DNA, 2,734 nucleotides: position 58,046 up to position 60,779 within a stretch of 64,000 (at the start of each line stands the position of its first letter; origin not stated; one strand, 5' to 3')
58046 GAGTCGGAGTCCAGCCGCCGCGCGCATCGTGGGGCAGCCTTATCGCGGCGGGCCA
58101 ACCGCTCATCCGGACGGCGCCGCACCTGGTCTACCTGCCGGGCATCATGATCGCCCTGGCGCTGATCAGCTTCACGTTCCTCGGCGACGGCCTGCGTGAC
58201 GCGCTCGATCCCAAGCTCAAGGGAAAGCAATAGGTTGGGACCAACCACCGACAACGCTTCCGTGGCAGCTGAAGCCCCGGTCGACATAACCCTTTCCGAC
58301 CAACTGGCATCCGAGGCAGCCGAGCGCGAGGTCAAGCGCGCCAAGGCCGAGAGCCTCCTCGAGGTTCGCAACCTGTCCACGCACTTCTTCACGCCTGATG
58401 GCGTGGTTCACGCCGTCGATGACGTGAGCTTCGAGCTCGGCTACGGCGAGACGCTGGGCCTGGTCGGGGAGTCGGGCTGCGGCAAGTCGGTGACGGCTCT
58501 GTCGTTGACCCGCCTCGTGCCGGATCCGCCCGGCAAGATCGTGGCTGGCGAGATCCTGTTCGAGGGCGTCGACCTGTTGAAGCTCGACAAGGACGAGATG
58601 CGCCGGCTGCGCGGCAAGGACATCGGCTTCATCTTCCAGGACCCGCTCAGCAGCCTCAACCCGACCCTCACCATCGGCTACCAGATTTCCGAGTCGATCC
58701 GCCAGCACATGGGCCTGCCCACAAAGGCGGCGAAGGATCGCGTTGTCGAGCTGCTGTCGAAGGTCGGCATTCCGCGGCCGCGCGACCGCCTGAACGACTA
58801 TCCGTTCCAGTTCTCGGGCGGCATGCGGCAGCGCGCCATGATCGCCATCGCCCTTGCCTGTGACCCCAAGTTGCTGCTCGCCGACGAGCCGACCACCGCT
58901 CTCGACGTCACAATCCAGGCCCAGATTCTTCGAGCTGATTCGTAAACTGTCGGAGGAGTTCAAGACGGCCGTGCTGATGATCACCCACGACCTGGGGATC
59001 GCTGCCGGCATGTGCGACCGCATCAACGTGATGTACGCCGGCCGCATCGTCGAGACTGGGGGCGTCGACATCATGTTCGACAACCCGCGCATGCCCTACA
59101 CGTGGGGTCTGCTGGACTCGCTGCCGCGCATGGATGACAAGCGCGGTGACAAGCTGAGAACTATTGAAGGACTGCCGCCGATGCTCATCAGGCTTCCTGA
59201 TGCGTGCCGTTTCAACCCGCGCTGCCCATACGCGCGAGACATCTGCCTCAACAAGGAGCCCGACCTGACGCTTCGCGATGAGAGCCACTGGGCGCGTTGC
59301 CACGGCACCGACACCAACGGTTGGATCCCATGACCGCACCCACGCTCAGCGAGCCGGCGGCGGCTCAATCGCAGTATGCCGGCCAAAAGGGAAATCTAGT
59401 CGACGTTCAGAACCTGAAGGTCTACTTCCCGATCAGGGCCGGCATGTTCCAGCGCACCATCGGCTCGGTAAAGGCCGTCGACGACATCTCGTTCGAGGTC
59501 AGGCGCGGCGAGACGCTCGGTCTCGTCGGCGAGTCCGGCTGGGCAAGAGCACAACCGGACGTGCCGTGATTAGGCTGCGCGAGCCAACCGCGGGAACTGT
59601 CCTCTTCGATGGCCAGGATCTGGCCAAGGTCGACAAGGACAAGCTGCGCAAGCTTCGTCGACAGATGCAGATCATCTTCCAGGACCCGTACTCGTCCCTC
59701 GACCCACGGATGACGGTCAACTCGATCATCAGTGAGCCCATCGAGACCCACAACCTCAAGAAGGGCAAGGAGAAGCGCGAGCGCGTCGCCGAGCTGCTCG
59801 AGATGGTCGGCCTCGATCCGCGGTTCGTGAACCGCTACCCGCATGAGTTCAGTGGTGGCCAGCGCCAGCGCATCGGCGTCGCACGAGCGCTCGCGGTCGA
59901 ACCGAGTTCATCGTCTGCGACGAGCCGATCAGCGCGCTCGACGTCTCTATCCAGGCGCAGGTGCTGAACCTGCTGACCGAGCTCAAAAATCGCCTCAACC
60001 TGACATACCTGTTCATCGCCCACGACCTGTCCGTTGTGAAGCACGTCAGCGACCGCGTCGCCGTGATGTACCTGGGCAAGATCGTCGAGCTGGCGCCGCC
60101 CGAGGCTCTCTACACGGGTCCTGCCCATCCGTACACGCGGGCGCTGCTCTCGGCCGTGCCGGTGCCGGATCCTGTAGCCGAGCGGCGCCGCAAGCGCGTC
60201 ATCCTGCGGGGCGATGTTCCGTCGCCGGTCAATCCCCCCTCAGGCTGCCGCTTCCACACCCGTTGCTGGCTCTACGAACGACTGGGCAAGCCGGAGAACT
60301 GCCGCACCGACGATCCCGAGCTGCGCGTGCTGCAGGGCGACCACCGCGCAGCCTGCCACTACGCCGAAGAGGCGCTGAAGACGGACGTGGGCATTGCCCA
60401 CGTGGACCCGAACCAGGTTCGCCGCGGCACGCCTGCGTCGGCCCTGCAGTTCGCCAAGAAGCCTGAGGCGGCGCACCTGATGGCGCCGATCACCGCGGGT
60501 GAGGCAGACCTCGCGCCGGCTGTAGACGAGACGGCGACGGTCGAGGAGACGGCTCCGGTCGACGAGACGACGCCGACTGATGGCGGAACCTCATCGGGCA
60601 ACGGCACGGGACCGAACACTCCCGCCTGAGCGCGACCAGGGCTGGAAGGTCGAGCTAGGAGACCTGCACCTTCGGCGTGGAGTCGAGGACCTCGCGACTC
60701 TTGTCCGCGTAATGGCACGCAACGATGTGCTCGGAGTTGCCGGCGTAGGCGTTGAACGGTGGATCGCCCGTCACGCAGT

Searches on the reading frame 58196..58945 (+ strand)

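Call 21: search_protein_families(library=pfam, proteins=[window:58196-58945:+], max_evalue=0.001)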
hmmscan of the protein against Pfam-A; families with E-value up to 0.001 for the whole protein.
window:58196-58945:+ (249 aa): 1 family
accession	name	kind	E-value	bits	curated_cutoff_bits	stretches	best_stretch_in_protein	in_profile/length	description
PF00005.33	ABC_tran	-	7.4e-30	104.8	25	1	75-234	2-137/137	ABC transporter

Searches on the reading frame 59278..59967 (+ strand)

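Call 21: search_protein_families(library=pfam, proteins=[window:59278-59967:+], max_evalue=0.001)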
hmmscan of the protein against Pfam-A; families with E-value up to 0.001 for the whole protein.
window:59278-59967:+ (229 aa): 1 family
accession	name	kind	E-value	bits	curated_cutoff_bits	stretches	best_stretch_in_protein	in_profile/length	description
PF00005.33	ABC_tran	-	1.7e-19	71.2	25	1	89-209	23-127/137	ABC transporter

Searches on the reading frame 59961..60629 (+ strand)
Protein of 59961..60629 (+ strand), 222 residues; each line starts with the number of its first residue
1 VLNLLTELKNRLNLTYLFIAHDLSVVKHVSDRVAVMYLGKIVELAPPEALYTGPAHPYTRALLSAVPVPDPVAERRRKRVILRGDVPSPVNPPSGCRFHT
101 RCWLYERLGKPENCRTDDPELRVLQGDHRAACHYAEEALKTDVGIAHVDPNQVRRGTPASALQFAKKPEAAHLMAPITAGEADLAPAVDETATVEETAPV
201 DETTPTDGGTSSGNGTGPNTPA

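Call 21: search_protein_families(library=pfam, proteins=[window:59961-60629:+], max_evalue=0.001)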
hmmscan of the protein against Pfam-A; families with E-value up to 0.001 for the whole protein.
window:59961-60629:+ (222 aa): 1 family
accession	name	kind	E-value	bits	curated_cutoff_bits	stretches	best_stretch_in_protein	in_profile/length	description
PF08352.17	oligo_HPY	-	2e-17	63.7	27.1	1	42-104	1-60/65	Oligopeptide/dipeptide transporter, C-terminal region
